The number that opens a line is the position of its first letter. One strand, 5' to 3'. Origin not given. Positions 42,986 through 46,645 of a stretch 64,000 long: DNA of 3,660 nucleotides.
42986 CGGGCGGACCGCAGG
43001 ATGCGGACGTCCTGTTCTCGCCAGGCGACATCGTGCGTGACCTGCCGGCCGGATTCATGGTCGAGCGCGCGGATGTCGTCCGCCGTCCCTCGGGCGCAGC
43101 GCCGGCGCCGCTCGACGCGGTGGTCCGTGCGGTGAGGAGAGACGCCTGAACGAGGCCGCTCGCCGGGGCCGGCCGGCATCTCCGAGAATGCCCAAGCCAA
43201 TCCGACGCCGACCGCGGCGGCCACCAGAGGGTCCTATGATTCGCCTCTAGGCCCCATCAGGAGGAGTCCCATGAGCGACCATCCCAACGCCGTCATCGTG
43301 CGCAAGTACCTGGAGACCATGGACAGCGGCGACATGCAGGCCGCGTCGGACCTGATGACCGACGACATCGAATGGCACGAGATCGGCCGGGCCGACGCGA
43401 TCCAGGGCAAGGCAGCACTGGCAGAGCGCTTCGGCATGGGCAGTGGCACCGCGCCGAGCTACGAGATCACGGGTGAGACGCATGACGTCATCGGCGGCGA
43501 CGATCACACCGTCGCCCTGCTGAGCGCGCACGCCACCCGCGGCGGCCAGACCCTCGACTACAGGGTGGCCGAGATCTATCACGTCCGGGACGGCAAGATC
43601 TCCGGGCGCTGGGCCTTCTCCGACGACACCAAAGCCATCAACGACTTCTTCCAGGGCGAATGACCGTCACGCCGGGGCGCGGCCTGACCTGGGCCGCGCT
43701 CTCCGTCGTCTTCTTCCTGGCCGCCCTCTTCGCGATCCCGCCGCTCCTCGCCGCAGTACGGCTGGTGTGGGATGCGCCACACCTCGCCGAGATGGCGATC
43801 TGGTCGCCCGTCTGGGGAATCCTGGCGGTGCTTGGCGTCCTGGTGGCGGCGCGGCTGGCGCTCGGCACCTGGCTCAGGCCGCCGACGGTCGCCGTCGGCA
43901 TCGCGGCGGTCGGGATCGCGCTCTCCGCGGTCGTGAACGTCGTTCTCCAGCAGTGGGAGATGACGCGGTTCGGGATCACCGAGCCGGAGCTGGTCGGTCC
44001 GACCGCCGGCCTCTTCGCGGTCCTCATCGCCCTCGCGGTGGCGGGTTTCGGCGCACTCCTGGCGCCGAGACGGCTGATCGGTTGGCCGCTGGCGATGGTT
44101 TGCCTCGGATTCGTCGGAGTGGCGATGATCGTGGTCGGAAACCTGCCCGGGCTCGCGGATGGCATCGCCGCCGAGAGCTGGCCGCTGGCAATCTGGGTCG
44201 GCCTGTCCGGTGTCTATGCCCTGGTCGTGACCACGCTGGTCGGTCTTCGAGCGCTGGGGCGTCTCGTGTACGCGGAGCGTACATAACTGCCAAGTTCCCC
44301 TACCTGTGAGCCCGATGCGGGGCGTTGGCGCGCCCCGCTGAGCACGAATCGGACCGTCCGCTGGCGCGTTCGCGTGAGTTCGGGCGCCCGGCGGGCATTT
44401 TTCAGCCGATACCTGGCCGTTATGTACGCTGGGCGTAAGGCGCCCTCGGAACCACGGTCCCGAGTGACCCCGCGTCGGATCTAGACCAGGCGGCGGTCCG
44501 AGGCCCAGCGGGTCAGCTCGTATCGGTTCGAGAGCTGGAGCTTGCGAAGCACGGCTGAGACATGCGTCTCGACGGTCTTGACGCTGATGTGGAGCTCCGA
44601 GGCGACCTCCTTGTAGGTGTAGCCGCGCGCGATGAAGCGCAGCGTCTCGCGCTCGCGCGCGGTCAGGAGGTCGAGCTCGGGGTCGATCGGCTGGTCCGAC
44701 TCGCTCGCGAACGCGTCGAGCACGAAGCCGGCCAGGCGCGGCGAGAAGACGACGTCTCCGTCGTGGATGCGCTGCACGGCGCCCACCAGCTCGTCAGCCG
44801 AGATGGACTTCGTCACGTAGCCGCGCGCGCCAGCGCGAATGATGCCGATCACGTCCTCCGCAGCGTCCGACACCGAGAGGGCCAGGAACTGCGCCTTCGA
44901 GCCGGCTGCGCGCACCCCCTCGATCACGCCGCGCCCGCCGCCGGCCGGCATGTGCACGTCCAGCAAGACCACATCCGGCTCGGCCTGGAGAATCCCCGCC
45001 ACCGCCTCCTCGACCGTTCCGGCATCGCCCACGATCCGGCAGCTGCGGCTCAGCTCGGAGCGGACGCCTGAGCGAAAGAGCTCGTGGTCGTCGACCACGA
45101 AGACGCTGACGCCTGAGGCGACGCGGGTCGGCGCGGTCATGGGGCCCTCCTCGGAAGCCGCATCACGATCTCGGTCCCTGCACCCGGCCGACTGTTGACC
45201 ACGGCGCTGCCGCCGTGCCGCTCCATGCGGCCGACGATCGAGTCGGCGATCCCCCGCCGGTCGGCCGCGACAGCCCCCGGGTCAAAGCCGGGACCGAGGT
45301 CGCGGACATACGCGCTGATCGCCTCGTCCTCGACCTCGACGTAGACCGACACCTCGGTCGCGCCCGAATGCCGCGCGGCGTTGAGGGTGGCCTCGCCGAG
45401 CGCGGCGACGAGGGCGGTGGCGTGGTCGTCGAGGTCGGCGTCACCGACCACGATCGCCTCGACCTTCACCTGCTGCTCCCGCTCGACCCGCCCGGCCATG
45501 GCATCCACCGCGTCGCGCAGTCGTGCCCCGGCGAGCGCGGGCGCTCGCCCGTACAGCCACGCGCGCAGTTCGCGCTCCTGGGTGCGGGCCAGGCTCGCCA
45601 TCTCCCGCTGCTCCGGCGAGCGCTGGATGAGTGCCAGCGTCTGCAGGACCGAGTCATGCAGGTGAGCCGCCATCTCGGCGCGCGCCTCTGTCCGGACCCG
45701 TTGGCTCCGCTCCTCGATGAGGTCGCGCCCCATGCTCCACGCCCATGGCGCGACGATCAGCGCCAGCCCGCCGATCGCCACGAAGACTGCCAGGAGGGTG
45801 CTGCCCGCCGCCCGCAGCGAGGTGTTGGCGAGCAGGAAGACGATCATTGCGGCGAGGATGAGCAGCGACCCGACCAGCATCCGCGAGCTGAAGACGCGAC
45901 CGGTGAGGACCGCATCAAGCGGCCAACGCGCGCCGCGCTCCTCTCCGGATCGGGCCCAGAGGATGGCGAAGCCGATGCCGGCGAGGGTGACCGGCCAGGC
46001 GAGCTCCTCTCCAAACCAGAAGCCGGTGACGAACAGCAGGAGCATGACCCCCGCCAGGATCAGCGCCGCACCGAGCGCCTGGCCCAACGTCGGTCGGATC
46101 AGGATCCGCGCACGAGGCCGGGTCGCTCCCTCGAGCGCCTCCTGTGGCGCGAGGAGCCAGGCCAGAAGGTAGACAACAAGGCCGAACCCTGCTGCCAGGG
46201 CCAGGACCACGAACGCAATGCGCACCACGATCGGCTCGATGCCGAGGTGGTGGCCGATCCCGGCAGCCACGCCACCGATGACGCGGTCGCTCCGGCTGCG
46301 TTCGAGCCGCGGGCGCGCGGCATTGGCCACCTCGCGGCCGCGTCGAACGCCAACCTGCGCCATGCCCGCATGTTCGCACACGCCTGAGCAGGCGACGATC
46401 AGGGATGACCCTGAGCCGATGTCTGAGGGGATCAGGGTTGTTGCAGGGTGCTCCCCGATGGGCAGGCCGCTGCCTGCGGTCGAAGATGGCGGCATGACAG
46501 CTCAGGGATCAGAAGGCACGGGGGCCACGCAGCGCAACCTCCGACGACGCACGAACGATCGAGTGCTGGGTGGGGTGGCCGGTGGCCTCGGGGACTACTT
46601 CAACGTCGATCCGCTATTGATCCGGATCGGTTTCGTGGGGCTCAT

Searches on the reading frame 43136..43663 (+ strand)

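Call 37: search_protein_families(library=pfam, proteins=[window:43136-43663:+], max_evalue=0.01)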
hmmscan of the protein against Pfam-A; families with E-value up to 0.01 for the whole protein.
window:43136-43663:+ (175 aa): 3 families
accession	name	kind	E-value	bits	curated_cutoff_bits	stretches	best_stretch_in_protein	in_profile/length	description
PF12680.13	SnoaL_2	-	3.4e-15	56.9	27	1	55-156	1-100/102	SnoaL-like domain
PF07366.18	SnoaL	-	5.2e-10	39.7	28.4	1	53-165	2-120/126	SnoaL-like polyketide cyclase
PF14534.12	DUF4440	-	5.9e-07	30.3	25.2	1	55-153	5-103/107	Domain of unknown function (DUF4440)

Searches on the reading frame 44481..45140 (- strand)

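Call 37: search_protein_families(library=pfam, proteins=[window:44481-45140:-], max_evalue=0.01)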
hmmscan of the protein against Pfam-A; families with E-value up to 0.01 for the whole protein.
window:44481-45140:- (219 aa): 7 families
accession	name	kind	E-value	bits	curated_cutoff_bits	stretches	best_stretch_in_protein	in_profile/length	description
PF00072.30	Response_reg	-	4e-18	66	30.2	1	13-122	1-110/111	Response regulator receiver domain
PF00196.25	GerE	-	1.1e-17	63.8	23.5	1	158-213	2-57/57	Bacterial regulatory proteins, luxR family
PF08281.18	Sigma70_r4_2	-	7.9e-08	32.3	25.7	1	156-201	8-54/54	Sigma-70, region 4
PF04545.22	Sigma70_r4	-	3.5e-06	26.9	24.1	1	156-202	2-49/50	Sigma-70, region 4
PF13518.12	HTH_28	-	0.0009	19.7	25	1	165-195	4-34/52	Helix-turn-helix domain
PF14493.12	HTH_40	-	0.0011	19.7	27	1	164-201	3-40/89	Helix-turn-helix domain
PF13384.12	HTH_23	-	0.0012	19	24.6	1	166-191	10-35/50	Homeodomain-like domain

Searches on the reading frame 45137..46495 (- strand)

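Call 37: search_protein_families(library=pfam, proteins=[window:45137-46495:-], max_evalue=0.01)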
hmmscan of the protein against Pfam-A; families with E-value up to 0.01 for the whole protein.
window:45137-46495:- (452 aa): 3 families
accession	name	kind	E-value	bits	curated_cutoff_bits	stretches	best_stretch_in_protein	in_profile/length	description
PF04024.17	PspC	-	5.3e-22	77.8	25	1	63-119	2-58/58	PspC domain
PF02518.31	HATPase_c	-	2.8e-09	37.8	26.4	1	359-450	3-110/111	Histidine kinase-, DNA gyrase B-, and HSP90-like ATPase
PF13581.12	HATPase_c_2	-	4.1e-05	24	27.4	1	357-412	27-87/127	Histidine kinase-like ATPase domain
